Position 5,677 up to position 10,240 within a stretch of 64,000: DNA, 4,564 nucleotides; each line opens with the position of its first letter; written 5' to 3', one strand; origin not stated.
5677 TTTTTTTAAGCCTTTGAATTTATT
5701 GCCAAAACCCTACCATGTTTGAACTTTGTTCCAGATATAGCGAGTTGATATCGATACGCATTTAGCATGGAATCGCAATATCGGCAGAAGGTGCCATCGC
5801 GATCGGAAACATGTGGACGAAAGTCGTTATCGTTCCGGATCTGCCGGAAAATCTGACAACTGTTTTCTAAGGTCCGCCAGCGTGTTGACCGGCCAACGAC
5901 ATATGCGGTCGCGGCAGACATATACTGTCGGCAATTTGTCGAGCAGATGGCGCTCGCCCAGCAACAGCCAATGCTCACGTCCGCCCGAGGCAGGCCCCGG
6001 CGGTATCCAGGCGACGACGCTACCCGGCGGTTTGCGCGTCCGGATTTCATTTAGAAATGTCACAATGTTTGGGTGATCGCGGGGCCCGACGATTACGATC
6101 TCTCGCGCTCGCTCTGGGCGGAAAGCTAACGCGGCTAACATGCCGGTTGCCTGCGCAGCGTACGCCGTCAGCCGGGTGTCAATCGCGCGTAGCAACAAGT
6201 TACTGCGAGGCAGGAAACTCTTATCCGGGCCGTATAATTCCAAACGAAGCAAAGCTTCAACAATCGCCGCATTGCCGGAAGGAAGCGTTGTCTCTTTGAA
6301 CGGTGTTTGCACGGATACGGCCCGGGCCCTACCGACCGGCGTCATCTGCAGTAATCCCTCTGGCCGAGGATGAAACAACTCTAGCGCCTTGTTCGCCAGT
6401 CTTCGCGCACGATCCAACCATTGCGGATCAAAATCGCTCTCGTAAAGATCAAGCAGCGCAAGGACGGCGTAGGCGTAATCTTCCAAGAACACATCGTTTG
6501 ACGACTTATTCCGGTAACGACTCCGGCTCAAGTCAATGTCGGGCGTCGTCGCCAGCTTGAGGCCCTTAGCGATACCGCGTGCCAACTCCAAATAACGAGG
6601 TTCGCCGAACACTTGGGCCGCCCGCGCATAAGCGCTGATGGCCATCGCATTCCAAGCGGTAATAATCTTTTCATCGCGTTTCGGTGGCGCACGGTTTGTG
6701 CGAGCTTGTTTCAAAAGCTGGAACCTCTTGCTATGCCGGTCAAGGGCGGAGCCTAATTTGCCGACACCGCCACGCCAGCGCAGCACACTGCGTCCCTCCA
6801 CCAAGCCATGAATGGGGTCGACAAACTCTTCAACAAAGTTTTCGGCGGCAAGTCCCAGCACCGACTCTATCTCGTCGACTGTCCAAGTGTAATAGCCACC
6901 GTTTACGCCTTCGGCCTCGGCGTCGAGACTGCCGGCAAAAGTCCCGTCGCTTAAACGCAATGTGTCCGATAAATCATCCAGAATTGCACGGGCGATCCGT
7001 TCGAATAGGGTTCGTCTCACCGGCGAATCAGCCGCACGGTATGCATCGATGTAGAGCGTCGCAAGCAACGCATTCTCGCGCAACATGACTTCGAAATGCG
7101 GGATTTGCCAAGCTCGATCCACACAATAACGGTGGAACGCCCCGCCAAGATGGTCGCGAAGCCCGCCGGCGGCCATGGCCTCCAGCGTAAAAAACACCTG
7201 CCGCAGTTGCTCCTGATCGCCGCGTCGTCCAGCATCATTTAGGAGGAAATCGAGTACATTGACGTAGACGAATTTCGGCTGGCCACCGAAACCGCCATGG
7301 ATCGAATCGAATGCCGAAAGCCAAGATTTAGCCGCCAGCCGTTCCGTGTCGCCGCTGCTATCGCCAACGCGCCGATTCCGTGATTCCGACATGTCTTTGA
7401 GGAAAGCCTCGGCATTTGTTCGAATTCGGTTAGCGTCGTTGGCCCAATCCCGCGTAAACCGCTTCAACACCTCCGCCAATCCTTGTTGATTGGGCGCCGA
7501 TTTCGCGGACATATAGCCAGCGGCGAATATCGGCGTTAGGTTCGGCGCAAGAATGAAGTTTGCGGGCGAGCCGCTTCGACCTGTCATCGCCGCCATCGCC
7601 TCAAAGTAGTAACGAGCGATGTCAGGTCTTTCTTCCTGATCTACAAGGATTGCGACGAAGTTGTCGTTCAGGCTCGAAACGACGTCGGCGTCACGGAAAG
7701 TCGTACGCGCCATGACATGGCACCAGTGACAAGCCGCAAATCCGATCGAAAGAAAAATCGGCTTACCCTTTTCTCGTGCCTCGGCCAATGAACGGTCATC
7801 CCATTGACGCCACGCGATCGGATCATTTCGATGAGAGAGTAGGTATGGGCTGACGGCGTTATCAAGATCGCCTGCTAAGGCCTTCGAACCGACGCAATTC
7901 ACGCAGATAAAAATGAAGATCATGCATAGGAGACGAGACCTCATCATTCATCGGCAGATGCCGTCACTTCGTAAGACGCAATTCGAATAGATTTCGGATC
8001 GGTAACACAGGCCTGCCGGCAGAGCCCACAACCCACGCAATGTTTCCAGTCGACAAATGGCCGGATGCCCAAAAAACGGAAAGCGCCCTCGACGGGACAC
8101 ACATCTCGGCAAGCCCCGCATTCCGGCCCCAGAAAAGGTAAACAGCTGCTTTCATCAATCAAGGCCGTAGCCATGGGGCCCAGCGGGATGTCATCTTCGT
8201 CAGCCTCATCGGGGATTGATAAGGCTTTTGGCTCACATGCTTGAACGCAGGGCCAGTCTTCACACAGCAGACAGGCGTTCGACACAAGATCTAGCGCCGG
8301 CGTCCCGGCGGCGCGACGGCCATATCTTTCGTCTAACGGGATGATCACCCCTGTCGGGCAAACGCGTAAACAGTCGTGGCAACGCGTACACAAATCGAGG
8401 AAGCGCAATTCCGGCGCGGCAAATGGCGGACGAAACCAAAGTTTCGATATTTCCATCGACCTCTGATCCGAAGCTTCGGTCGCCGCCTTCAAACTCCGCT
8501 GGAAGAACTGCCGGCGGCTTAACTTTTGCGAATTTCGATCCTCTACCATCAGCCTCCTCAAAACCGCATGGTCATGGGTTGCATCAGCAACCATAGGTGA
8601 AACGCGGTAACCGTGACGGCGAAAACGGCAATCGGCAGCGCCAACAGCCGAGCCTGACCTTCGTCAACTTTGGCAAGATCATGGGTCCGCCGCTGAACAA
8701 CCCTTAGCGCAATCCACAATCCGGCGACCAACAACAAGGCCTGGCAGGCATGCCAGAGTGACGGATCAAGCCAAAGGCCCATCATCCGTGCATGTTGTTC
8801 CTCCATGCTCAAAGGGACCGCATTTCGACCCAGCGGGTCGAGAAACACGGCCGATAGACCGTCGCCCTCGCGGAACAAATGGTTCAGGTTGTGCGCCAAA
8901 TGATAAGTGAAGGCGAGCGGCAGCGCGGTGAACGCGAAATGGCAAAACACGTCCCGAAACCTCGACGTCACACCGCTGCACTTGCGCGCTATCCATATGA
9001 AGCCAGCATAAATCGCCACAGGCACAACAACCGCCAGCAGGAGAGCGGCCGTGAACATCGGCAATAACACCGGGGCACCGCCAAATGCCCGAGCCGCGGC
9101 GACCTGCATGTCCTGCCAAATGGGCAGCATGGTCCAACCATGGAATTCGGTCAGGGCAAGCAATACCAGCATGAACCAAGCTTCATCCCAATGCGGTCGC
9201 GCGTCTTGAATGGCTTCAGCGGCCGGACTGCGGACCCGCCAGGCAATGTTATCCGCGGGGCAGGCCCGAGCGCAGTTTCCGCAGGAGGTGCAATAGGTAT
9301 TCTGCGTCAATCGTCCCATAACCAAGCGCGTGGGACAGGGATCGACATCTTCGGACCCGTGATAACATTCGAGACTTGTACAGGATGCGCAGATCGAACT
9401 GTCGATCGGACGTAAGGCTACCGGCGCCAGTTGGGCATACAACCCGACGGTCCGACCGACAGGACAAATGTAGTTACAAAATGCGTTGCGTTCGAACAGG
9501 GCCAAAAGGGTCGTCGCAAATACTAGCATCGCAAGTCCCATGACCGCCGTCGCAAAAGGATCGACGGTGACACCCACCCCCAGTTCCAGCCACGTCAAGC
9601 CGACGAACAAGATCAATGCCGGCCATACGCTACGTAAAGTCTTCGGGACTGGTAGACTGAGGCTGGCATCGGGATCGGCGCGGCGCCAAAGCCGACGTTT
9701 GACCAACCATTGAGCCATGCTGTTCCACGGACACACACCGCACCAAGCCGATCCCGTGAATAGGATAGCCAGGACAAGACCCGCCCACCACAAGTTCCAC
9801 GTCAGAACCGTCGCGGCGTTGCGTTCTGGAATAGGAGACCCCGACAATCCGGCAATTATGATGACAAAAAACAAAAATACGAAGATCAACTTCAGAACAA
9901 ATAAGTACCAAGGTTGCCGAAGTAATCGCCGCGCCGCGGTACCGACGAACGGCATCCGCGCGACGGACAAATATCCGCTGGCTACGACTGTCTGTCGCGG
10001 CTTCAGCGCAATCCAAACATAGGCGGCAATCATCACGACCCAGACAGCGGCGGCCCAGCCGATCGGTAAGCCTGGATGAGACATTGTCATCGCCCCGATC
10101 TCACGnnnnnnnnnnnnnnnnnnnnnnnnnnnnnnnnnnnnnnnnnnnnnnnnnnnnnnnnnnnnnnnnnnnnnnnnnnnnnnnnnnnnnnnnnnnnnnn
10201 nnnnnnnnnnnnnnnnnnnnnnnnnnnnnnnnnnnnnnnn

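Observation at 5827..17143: Ten-gene FNR-boxed operon around a Nap-clade periplasmic molybdoenzyme with a non-canonical accessory set (no NapD, no NapB, five extra redox/maturation genes)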

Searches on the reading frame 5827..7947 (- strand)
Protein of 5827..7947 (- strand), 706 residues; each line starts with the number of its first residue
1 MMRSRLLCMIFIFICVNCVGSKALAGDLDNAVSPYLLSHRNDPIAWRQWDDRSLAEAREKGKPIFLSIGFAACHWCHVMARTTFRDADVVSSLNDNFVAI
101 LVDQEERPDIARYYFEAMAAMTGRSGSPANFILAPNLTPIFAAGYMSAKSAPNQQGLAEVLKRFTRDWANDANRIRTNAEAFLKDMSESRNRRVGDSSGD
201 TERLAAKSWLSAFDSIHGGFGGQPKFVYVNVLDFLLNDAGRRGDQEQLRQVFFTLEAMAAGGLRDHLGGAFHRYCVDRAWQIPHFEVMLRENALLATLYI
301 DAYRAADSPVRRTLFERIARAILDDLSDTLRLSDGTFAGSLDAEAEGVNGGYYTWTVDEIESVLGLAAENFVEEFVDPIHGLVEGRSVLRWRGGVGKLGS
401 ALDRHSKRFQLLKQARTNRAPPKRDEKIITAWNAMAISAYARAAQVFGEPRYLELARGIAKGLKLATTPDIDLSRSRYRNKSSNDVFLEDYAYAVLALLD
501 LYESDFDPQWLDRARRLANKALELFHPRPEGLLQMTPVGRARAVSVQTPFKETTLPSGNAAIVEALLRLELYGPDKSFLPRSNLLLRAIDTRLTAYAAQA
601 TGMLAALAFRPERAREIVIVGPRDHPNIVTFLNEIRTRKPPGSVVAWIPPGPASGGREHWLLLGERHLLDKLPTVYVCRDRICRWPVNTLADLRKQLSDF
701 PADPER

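Call 3: search_protein_families(library=pfam, proteins=[window:5827-7947:-], max_evalue=0.01)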
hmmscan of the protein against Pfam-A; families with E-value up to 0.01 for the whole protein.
window:5827-7947:- (706 aa): 4 families
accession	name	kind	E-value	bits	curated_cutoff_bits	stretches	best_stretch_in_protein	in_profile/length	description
PF03190.21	Thioredox_DsbH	-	3.6e-52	177.1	27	1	28-186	4-162/163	Protein of unknown function, DUF255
PF13899.12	Thioredoxin_7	-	3.9e-11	43.4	27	1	45-135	1-83/83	Thioredoxin-like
PF13098.12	Thioredoxin_2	-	0.0056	17.5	27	0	57-148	1-97/104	Thioredoxin-like domain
PF06917.19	Pectate_lyase_2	-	0.0091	15.2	26.6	0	436-523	355-437/491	Periplasmic pectate lyase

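Call 4: search_protein_families(library=ncbifam, proteins=[window:5827-7947:-], max_evalue=0.01)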
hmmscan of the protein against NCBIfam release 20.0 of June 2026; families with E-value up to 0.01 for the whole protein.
window:5827-7947:- (706 aa): 3 families
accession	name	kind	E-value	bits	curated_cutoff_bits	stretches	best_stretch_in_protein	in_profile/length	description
NF045694.1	seleno_TsoB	exception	1.4e-07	30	805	1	42-105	455-518/572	rhodanese/DsbD fusion-like selenoprotein TsoB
NF041199.1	trx7_PDZ_seleno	equivalog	7e-05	21.9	300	1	51-120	8-78/390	Trx7/PDZ domain-containing (seleno)protein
NF038151.1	lanthi_synth_III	equivalog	0.0017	16.8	575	1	440-607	616-771/833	class III lanthionine synthetase LanKC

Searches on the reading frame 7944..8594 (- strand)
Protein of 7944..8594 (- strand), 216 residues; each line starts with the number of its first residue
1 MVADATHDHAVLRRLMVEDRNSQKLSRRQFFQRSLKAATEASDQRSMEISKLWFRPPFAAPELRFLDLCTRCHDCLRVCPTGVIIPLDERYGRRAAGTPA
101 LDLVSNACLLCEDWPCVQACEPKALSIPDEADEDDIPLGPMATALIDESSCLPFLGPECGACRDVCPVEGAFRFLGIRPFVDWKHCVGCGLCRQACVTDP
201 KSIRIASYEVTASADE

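Call 3: search_protein_families(library=pfam, proteins=[window:7944-8594:-], max_evalue=0.01)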
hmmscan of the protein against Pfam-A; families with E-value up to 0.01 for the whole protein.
window:7944-8594:- (216 aa): 12 families
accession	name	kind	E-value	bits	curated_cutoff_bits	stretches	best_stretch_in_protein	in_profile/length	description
PF12838.12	Fer4_7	-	1.9e-14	54.3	27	2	69-122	2-50/52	4Fe-4S dicluster domain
PF13237.11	Fer4_10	-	7.5e-11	42.2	25.5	2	158-196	11-52/53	4Fe-4S dicluster domain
PF12797.12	Fer4_2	-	6.8e-10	38.7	24.5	2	178-196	2-20/22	4Fe-4S binding domain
PF13187.11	Fer4_9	-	1.2e-09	38.4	27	1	69-124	2-51/52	4Fe-4S dicluster domain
PF00037.32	Fer4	-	2.3e-08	33.9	21.1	2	67-84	6-23/24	4Fe-4S binding domain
PF13183.11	Fer4_8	-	4.4e-08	34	27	1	62-83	47-68/68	4Fe-4S dicluster domain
PF14697.11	Fer4_21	-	1.5e-06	28.7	35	0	181-203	3-26/59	4Fe-4S dicluster domain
PF12837.12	Fer4_6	-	1.7e-06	28.2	25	1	67-84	7-24/24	4Fe-4S binding domain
PF12798.12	Fer4_3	-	9.3e-06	26.5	27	0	69-82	1-14/15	4Fe-4S binding domain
PF13484.11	Fer4_16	-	4.5e-05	24.6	30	1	69-85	2-18/66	4Fe-4S double cluster binding domain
PF13534.11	Fer4_17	-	0.0066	17.4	22.2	0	64-83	41-60/61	4Fe-4S dicluster domain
PF12800.12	Fer4_4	-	0.0092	16.7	24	0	67-82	2-17/17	4Fe-4S binding domain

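Call 4: search_protein_families(library=ncbifam, proteins=[window:7944-8594:-], max_evalue=0.01)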
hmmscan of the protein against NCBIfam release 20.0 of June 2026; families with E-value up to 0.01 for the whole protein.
window:7944-8594:- (216 aa): 35 families (the best 25 are shown)
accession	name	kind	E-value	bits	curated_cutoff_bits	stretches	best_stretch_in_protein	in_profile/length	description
NF007012.0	PRK09476.1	equivalog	1.3e-29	103.2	269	1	23-210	7-210/254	ferredoxin-type protein NapG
TIGR00397.1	mauM_napG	subfamily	4.2e-19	68.9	178.85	1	53-210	39-201/213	MauM/NapG family ferredoxin-type protein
TIGR00402.1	napF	equivalog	2.6e-18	66.4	102.2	1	27-197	1-144/149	ferredoxin-type protein NapF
NF042909.1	FMH_DH_FwdF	exception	6.2e-07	28.8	375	1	67-169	225-309/336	tungsten-dependent formylmethanofuran dehydrogenase subunit FwdF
TIGR02512.1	FeFe_hydrog_A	subfamily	6.8e-07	28.5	405.95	0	106-169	7-65/375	[FeFe] hydrogenase, group A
TIGR04395.1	cutC_activ_rSAM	equivalog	8.4e-07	28.5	360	1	158-202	58-104/309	choline TMA-lyase-activating enzyme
NF058577.1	FdxA_fam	equivalog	1.8e-06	28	65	1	158-199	11-51/52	4Fe-4S ferredoxin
NF045874.1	Vhu_polyferre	exception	3.4e-06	26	600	1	69-197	61-170/381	F420-non-reducing hydrogenase associated-polyferredoxin VhuB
NF045797.1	DsrO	equivalog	6.8e-06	25.7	200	1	151-205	98-154/235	sulfate reduction electron transfer complex DsrMKJOP subunit DsrO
TIGR02163.1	napH_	subfamily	6.9e-06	25.8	213.05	1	67-127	201-253/255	NapH/MauN family ferredoxin-type protein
TIGR04105.1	FeFe_hydrog_B1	subfamily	1.1e-05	24.3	450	1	104-169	109-157/462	monomeric [FeFe] hydrogenase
NF040864.1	HgcB_ferredoxin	equivalog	1.3e-05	25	99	0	99-169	7-59/93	mercury methylation ferredoxin HgcB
TIGR01971.1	NuoI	subfamily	1.6e-05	24.5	113.05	0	104-169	40-96/121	NADH-quinone oxidoreductase, chain I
TIGR02179.1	PorD_KorD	subfamily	2.7e-05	24.2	60.05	1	158-199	29-70/78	2-oxoacid:acceptor oxidoreductase, delta subunit, pyruvate/2-ketoisovalerate family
NF040770.1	hetero_SS_HdrA2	exception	3.6e-05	22.1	1100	1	143-203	571-625/777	CoB-CoM heterodisulfide reductase HdrA2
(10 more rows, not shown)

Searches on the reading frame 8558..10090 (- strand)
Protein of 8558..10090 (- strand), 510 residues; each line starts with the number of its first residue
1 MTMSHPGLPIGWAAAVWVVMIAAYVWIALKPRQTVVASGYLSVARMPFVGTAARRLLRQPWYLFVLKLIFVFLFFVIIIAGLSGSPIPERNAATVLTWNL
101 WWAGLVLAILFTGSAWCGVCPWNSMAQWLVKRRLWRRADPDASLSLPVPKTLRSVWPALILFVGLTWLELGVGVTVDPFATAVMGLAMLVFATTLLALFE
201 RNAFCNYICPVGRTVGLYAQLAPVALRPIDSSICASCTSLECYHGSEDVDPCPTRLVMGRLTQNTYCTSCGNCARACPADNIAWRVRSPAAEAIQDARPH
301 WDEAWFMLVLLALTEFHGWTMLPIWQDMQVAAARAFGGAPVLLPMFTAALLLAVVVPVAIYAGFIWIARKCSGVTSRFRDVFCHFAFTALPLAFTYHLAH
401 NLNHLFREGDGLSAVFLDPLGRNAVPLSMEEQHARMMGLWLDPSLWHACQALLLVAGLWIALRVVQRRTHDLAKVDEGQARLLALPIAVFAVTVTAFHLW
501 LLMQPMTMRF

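Call 3: search_protein_families(library=pfam, proteins=[window:8558-10090:-], max_evalue=0.01)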
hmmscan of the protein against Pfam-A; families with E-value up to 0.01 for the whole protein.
window:8558-10090:- (510 aa): 4 families
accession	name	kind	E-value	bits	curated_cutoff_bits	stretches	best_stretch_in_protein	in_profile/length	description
PF12801.12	Fer4_5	-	3.2e-09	37.1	22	2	96-136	3-46/48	4Fe-4S binding domain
PF13237.11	Fer4_10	-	0.00062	20.1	25.5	1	264-281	6-25/53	4Fe-4S dicluster domain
PF00037.32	Fer4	-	0.00095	19.3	21.1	1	266-282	7-23/24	4Fe-4S binding domain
PF12838.12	Fer4_7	-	0.0019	19.1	27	1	267-288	2-23/52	4Fe-4S dicluster domain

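Call 4: search_protein_families(library=ncbifam, proteins=[window:8558-10090:-], max_evalue=0.01)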
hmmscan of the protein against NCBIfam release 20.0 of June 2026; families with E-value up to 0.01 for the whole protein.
window:8558-10090:- (510 aa): 3 families
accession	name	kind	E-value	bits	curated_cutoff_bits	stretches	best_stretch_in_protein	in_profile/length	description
TIGR02163.1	napH_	subfamily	1.1e-08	34.9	213.05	1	107-283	72-252/255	NapH/MauN family ferredoxin-type protein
NF007013.0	PRK09477.1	equivalog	1.7e-08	33.9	234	1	107-287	95-279/286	quinol dehydrogenase ferredoxin subunit NapH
NF038196.1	ferrodoxin_EFR1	subfamily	0.00044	20.4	75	1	262-289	181-208/242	EFR1 family ferrodoxin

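Call 56: find_homologous_proteins(query=window:8558-10090:-, max_evalue=0.00001)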
Query window:8558-10090:- (510 aa): 937 proteins with E <= 0.00001 among 8000 candidates; the best 120 are listed.
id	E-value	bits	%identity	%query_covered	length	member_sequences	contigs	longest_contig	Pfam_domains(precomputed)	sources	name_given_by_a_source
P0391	0.0e+0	1165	100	100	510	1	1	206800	PF12801.13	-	-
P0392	4.3e-206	704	60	100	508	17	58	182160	PF12801.13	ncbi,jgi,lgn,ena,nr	ncbi:MAG: 4Fe-4S binding protein [Alphaproteobacteria bacterium]|nr:4Fe-4S binding protein [Alphapro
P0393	2.1e-201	688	60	99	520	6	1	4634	PF12801.13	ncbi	-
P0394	3.5e-196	671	58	100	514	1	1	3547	PF12801.13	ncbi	-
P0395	5.5e-193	661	57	100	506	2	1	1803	-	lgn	-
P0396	1.7e-192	659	58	100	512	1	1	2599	PF12801.13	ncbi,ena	-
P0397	4.1e-192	658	55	100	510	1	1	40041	PF12801.13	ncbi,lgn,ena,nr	ncbi:MAG TPA: 4Fe-4S binding protein [Gammaproteobacteria bacterium]|nr:4Fe-4S binding protein [Gamm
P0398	1.3e-191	656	54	100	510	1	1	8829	PF12801.13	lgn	-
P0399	1.5e-191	656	55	100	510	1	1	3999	PF12801.13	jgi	jgi:polyferredoxin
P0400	3.5e-191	655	55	100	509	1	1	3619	PF12801.13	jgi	jgi:polyferredoxin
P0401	3.9e-191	655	55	100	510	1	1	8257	PF12801.13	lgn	-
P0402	5.3e-191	654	54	100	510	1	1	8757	-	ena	-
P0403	7.2e-191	654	55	100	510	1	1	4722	PF12801.13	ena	-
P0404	2.3e-190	652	54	100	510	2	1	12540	-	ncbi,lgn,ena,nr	ncbi:MAG TPA: 4Fe-4S binding protein [Gammaproteobacteria bacterium]|nr:4Fe-4S binding protein [Gamm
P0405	6.9e-190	651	53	100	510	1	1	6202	PF12801.13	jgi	-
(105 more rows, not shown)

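Call 65: predict_structure(alignment_id=A3)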
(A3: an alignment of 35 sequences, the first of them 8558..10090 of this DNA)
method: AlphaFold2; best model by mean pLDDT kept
length: 510 residues; sequences in the alignment: 35
mean_pLDDT: 78.8   pTM: 0.82
mean pLDDT of the five models: 78.8, 75.0, 74.4, 74.2, 69.8
residues with pLDDT >= 90: 165; 70-90: 210; 50-70: 96; < 50: 39
segments of 3 or more residues with pLDDT < 50: 248-277
pLDDT, mean of each block of 10 residues (from residue 1): 73 94 88 60 68 68 82 93 89 86 80 72 85 57 77 87 93 89 93 87 80 81 65 54 49 37 36 46 60 64 92 93 87 85 91 95 95 88 92 92 75 82 79 69 86 93 88 79 92 96 78
secondary structure, 60 per line:
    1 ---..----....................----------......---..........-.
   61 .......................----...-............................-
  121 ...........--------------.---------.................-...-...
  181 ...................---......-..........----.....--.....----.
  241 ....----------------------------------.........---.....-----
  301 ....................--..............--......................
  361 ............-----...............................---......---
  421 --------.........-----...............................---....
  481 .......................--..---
elements in order: H10-29 E40-42 H49-58 H60-83 H92-119 H121-131 H156-172 H178-198 H203-208 H210-219 E224-228 H231-235 H240-244 E282-287 H291-295 H301-320 H323-336 H339-372 H378-408 H412-417 H429-437 H443-473 H477-503

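Call 68: fold_search(model_id=the predicted structure, library=pdb)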
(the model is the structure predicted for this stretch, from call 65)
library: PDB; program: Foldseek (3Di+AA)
matches with E <= 10: 570; with E <= 0.001: 0
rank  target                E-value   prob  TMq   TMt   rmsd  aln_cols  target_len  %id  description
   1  7f47                  3.3e-02  0.18  0.13  0.10  24.3       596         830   10  Cryo-EM structure of Rhizobium etli MprF (released 2022-06-22)
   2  4u4w_B                3.7e-02  0.18  0.12  0.14  24.2       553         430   11  Structure of a nitrate/nitrite antiporter NarK in nitrate-bound occluded state (released 2015-07-15)
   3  6uwf                  4.9e-02  0.15  0.12  0.14  24.9       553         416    9  GltPh in complex with L-aspartate and sodium ions in outward-facing state (released 2020-06-03)
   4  6x01_A                5.6e-02  0.13  0.10  0.12  27.2       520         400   10  Crystal structure of the GltPh V216C-A391C mutant cross-linked in outward-facing state (released 2021-02-17)
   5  9d69                  6.3e-02  0.15  0.12  0.14  25.0       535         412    8  Human excitatory amino acid transporter 3 (EAAT3) with bound L-Cysteine in an intermediate outward facing state (slight  (released 2025-01-22)
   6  8afa_B                7.6e-02  0.09  0.09  0.11  27.3       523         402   10  Cryo-EM structure of a substrate-bound glutamate transporter homologue GltTk encapsulated within a nanodisc (released 2023-04-05)
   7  9okf                  8.3e-02  0.08  0.09  0.10  24.6       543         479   13  Cryo-EM structure of human SV2A in the apo state (released 2025-12-10)
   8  8ug5_A                9.9e-02  0.16  0.13  0.16  24.1       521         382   10  Caenorhabditis elegans Otopetrin 8 (CeOtop8) in pH 5.0 (released 2024-08-21)
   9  6r7r_B                1.0e-01  0.10  0.11  0.13  26.0       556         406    9  Crystal structure of the glutamate transporter homologue GltTk in complex with D-aspartate (released 2019-04-17)
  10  2nww_A                1.1e-01  0.11  0.11  0.13  27.2       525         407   11  Crystal structure of GltPh in complex with TBOA (released 2007-02-27)
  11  6fv8_A                1.1e-01  0.09  0.11  0.12  25.8       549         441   10  Dimer structure of the MATE family multidrug resistance transporter Aq_128 from Aquifex aeolicus in the outward-facing (released 2019-03-20)
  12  7ahk                  1.2e-01  0.10  0.11  0.13  27.2       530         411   10  Crystal structure of the outward-facing state of the substrate-free Na+-only bound glutamate transporter homolog GltPh (released 2020-11-18)
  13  8pwn                  1.2e-01  0.16  0.14  0.17  27.1       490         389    8  Structure of A2A adenosine receptor A2AR-StaR2-bRIL, solved at wavelength 2.75 A (released 2023-10-25)
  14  6kkl                  1.3e-01  0.20  0.16  0.20  21.2       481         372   12  Crystal structure of Drug:Proton Antiporter-1 (DHA1) Family SotB, in the inward conformation (H115N mutant) (released 2020-07-29)
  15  5iu8                  1.4e-01  0.15  0.14  0.17  27.5       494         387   10  Crystal structure of stabilized A2A adenosine receptor A2AR-StaR2-bRIL in complex with compound 12f at 2.0A resolution (released 2016-06-29)
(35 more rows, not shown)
